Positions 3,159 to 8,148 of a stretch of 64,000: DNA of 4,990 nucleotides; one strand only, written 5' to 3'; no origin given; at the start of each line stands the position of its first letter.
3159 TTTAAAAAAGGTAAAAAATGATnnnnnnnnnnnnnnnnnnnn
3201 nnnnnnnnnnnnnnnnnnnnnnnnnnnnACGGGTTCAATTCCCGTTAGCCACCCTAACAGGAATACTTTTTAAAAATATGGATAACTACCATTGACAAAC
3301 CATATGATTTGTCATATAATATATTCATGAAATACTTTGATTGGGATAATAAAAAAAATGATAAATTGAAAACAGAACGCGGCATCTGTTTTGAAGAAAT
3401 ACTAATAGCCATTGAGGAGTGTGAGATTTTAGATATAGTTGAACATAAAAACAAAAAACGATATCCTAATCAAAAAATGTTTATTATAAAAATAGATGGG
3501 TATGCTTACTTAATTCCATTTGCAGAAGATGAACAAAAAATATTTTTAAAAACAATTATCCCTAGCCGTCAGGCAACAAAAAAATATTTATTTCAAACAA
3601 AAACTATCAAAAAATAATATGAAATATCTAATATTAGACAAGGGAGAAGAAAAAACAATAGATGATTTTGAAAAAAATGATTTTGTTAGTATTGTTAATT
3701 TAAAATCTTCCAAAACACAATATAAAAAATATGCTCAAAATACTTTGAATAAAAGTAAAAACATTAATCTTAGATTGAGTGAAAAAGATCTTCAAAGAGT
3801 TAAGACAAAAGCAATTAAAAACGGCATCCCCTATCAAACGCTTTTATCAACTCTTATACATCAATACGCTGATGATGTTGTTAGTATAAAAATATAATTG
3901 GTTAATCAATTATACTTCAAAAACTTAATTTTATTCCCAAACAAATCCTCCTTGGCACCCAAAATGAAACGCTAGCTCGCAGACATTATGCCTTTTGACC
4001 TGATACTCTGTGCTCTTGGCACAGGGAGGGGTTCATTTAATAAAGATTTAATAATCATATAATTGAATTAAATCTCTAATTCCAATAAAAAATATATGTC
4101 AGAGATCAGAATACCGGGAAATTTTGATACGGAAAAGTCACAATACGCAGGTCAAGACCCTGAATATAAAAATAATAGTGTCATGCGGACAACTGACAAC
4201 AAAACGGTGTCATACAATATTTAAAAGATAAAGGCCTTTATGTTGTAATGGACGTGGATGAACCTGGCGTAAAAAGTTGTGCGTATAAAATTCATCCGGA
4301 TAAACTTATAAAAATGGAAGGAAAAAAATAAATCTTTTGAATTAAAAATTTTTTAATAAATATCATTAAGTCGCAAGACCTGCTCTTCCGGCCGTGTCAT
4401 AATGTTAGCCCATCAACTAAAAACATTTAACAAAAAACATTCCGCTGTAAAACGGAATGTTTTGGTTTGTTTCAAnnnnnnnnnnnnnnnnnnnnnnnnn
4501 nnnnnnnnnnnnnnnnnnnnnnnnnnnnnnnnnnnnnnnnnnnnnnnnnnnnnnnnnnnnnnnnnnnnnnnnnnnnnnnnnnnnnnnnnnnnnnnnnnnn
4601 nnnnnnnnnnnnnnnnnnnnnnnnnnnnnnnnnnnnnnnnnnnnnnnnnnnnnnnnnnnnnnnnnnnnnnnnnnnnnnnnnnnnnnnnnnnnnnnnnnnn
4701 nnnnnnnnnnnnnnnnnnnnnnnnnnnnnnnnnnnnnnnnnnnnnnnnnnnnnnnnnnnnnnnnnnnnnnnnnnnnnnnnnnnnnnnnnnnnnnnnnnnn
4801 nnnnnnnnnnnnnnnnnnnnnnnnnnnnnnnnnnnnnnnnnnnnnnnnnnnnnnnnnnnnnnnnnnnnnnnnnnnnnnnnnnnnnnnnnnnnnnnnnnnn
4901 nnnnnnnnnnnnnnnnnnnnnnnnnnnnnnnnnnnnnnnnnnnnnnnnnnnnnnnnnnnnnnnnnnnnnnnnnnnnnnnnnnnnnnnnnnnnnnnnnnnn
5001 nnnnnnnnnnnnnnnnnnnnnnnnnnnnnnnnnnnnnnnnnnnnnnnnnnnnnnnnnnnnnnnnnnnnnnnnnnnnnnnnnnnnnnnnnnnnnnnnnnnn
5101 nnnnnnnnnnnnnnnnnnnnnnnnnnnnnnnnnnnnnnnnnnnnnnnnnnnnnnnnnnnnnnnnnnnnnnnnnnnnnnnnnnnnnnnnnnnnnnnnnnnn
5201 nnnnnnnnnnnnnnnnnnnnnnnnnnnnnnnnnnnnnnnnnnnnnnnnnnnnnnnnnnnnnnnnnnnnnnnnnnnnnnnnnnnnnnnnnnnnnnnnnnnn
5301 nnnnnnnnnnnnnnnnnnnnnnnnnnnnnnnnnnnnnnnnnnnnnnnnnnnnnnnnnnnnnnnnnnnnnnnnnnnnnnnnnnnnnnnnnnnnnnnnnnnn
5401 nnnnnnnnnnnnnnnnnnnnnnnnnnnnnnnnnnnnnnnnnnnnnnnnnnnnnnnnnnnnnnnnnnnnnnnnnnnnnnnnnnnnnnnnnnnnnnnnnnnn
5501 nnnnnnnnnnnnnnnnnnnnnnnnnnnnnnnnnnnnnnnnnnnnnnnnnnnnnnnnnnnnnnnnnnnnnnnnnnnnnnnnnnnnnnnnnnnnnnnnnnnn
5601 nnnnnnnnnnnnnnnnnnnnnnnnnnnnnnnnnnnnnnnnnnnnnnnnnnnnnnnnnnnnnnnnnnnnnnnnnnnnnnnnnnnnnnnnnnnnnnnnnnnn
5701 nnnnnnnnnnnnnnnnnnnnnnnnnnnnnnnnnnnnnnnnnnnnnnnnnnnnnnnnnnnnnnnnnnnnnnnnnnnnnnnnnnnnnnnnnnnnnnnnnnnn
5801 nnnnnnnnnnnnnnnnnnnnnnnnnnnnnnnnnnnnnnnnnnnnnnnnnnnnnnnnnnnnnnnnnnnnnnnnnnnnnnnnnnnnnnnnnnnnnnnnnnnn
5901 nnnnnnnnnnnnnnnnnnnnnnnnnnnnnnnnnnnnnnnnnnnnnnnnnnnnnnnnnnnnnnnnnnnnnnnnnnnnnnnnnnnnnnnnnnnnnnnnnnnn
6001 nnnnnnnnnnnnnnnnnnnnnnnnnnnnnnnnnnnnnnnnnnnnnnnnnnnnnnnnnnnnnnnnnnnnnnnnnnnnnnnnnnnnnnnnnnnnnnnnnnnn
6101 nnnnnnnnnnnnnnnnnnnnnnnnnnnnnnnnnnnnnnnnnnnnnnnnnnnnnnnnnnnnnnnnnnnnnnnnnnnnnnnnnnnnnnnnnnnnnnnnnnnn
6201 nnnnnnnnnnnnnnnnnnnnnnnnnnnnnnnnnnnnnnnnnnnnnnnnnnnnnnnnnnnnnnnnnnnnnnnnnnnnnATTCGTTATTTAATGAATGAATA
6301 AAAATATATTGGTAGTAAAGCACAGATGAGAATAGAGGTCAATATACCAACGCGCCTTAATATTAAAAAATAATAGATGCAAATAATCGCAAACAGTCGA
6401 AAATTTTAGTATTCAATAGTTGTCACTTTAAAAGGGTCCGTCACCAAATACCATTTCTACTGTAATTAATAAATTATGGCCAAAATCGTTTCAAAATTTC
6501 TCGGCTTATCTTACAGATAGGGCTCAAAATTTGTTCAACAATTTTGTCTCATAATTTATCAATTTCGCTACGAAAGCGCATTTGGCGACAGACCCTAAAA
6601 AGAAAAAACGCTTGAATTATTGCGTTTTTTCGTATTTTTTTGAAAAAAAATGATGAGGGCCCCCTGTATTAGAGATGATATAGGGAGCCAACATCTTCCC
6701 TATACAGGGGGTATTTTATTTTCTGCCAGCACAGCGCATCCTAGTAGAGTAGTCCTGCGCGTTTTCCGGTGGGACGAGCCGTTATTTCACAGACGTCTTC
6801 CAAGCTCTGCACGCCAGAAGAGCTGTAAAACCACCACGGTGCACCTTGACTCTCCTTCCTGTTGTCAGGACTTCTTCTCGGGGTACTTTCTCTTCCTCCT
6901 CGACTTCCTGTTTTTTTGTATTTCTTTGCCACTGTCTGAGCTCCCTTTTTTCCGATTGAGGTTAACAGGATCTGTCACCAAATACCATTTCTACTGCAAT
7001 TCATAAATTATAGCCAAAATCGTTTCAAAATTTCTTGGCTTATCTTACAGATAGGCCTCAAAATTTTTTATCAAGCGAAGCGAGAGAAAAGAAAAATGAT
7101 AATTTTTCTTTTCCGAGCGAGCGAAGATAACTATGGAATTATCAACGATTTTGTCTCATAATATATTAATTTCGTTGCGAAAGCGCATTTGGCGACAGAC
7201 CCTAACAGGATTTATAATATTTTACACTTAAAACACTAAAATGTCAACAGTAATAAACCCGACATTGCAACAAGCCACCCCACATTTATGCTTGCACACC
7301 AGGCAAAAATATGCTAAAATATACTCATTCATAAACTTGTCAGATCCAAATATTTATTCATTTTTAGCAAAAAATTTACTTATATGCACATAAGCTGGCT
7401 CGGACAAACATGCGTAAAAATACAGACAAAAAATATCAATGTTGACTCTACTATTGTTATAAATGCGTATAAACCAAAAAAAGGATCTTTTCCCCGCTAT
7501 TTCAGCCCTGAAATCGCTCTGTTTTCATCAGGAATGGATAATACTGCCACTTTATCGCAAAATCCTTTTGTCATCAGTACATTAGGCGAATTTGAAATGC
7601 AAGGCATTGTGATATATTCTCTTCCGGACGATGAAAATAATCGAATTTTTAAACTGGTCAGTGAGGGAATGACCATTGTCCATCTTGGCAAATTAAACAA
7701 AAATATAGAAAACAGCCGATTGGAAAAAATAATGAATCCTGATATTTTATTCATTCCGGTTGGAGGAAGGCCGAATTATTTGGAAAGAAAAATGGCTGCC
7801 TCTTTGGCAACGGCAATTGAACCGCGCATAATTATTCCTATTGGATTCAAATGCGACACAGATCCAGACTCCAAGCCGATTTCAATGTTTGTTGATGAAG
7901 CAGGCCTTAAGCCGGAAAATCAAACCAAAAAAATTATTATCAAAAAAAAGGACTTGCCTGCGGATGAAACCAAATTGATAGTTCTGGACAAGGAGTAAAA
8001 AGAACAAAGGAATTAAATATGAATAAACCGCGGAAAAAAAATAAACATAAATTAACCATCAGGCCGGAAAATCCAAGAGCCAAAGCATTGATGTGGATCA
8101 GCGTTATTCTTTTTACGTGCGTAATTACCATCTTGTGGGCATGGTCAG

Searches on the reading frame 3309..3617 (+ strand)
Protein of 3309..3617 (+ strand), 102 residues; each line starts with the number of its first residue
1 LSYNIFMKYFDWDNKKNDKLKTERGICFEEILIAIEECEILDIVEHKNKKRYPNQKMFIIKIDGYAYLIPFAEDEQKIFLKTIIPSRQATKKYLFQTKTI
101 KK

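Call 81: search_protein_families(library=pfam, proteins=[window:3309-3617:+], max_evalue=5)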
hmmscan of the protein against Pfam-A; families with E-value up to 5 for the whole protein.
window:3309-3617:+ (102 aa): 2 families
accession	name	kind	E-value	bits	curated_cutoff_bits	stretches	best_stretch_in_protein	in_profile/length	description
PF04365.19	BrnT_toxin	-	8.3e-06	26.5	34.5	1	12-92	1-76/77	Ribonuclease toxin, BrnT, of type II toxin-antitoxin system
PF14076.12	DUF4258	-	0.014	16.1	25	1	23-84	11-70/71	Domain of unknown function (DUF4258)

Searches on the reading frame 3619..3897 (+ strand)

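Call 81: search_protein_families(library=pfam, proteins=[window:3619-3897:+], max_evalue=5)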
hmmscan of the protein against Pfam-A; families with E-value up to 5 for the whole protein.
window:3619-3897:+ (92 aa): 5 families
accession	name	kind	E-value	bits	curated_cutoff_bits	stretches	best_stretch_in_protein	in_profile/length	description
PF12441.14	CopG_antitoxin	-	1.1e-07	32.9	28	1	19-81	18-77/79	CopG antitoxin of type II toxin-antitoxin system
PF21983.2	NikA-like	-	0.041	14.5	27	1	44-74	2-32/72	Mobilization protein NikA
PF13905.12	Thioredoxin_8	-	0.064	14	27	1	15-76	28-88/94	Thioredoxin-like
PF05534.18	HicB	-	0.068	13.5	21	1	45-71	16-42/51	HicB family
PF23807.1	RHH_10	-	0.19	12.5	27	1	37-81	14-58/84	Ribbon-helix-helix protein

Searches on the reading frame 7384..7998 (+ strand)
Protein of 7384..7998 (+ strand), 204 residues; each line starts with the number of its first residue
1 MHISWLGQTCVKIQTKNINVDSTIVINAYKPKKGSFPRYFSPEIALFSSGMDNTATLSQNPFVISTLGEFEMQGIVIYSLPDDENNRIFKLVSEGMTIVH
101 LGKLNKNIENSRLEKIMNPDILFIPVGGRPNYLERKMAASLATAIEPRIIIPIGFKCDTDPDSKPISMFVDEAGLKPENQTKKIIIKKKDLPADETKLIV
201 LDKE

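Call 92: search_protein_families(library=pfam, proteins=[window:7384-7998:+], max_evalue=0.00001)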
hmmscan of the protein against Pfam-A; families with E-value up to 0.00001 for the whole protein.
window:7384-7998:+ (204 aa): 1 family
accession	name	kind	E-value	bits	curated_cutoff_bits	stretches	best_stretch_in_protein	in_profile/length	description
PF13483.12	Lactamase_B_3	-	4.6e-21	75.9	24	1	3-153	2-159/160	Beta-lactamase superfamily domain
